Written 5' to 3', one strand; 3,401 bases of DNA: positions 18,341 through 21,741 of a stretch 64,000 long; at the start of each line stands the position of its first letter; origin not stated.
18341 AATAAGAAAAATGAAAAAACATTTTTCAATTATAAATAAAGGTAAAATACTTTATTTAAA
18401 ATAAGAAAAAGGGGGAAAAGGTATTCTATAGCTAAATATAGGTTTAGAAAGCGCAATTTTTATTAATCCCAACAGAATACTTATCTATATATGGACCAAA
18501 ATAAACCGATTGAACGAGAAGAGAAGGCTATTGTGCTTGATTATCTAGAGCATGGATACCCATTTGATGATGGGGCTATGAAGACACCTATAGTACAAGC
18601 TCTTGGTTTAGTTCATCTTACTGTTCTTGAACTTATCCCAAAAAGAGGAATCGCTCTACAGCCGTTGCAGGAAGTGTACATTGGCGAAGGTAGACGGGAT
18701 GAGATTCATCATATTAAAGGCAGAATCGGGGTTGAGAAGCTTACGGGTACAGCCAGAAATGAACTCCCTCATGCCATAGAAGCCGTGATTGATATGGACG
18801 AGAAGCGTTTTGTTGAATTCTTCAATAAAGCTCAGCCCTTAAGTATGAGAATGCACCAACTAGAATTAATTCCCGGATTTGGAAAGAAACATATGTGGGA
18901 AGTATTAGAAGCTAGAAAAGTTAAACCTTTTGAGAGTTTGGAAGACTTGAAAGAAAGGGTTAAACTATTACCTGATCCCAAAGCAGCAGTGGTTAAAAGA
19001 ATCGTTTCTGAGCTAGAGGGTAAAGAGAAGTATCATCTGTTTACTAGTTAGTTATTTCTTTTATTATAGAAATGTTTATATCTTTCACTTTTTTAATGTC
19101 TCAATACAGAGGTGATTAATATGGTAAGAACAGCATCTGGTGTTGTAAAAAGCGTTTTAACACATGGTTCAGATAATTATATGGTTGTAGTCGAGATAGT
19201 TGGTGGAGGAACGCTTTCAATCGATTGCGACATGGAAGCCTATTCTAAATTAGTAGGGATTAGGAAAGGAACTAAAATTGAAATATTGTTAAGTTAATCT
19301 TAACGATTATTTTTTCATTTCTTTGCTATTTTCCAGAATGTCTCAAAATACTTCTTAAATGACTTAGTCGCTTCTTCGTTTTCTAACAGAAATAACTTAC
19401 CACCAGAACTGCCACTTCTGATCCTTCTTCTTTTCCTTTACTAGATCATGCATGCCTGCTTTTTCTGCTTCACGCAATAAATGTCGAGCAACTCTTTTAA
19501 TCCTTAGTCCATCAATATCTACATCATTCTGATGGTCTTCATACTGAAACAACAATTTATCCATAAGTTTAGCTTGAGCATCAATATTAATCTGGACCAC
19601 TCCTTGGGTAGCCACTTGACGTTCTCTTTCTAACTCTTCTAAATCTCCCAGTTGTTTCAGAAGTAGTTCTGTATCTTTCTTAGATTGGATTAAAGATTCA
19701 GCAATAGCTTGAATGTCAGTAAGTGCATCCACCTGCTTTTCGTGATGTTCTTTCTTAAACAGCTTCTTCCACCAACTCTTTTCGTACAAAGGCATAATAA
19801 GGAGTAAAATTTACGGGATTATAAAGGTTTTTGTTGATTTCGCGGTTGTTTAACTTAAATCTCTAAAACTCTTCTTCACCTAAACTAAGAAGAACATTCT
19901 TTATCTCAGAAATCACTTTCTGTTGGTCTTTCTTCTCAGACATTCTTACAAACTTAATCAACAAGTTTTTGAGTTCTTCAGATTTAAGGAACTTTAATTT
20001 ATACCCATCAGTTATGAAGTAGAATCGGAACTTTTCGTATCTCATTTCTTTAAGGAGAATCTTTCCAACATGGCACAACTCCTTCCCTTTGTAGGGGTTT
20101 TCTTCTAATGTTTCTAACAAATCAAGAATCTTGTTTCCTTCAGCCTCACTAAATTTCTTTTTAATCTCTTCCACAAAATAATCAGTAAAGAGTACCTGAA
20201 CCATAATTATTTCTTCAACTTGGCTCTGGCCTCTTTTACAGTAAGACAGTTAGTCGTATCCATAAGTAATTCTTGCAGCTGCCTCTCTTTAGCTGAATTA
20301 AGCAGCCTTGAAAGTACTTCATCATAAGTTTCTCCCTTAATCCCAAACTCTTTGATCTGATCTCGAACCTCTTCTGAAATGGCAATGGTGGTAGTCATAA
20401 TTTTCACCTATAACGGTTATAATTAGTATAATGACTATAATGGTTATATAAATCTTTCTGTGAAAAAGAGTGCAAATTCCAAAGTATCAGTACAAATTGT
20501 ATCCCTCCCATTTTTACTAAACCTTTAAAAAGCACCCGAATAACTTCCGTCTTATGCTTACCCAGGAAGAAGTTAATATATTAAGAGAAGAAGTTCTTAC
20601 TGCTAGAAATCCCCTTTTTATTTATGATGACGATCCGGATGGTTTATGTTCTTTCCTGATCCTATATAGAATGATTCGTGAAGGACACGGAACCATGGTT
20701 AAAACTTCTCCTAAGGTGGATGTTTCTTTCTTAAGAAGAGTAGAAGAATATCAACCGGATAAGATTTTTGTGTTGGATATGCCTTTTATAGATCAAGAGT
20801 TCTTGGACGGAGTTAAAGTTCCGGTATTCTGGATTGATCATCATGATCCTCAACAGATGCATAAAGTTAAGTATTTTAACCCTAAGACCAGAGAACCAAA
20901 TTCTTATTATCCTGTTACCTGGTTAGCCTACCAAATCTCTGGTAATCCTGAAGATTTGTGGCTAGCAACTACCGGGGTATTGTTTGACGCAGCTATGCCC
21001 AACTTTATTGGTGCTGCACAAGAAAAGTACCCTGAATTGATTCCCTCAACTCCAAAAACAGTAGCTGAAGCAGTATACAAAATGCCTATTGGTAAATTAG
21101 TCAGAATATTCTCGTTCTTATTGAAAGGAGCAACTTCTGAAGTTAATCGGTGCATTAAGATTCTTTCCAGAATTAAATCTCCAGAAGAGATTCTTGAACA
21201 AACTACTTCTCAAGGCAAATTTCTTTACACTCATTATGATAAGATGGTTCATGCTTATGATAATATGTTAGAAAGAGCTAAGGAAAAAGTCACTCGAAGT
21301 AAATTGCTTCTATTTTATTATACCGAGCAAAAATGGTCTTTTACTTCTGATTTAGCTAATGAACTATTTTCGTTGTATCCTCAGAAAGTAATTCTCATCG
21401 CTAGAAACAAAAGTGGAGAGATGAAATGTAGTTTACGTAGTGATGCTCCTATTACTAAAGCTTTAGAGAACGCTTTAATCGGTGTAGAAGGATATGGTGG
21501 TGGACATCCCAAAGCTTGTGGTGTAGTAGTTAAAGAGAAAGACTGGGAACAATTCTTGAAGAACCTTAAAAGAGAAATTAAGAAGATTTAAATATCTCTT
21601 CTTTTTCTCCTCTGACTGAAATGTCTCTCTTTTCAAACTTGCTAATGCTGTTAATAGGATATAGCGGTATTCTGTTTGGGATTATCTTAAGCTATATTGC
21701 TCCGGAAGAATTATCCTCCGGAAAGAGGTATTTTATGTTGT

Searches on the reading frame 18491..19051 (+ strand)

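Call 72: search_protein_families(library=pfam, proteins=[window:18491-19051:+], max_evalue=0.00001)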
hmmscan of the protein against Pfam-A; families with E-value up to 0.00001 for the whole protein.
window:18491-19051:+ (186 aa): 1 family
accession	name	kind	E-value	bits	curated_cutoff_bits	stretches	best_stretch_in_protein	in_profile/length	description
PF04919.18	DUF655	-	8.3e-62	208.8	22.2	1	10-185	2-180/181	Protein of unknown function (DUF655)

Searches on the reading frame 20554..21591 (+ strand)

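Call 72: search_protein_families(library=pfam, proteins=[window:20554-21591:+], max_evalue=0.00001)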
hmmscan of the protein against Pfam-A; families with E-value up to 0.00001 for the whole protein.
window:20554-21591:+ (345 aa): 2 families
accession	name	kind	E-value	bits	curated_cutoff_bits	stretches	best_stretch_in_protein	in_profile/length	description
PF02272.25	DHHA1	-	3.5e-09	37.5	25.9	1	266-344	20-102/102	DHHA1 domain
PF01368.27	DHH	-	3.2e-07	31.1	28.1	1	25-154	7-104/125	DHH family, N-terminal domain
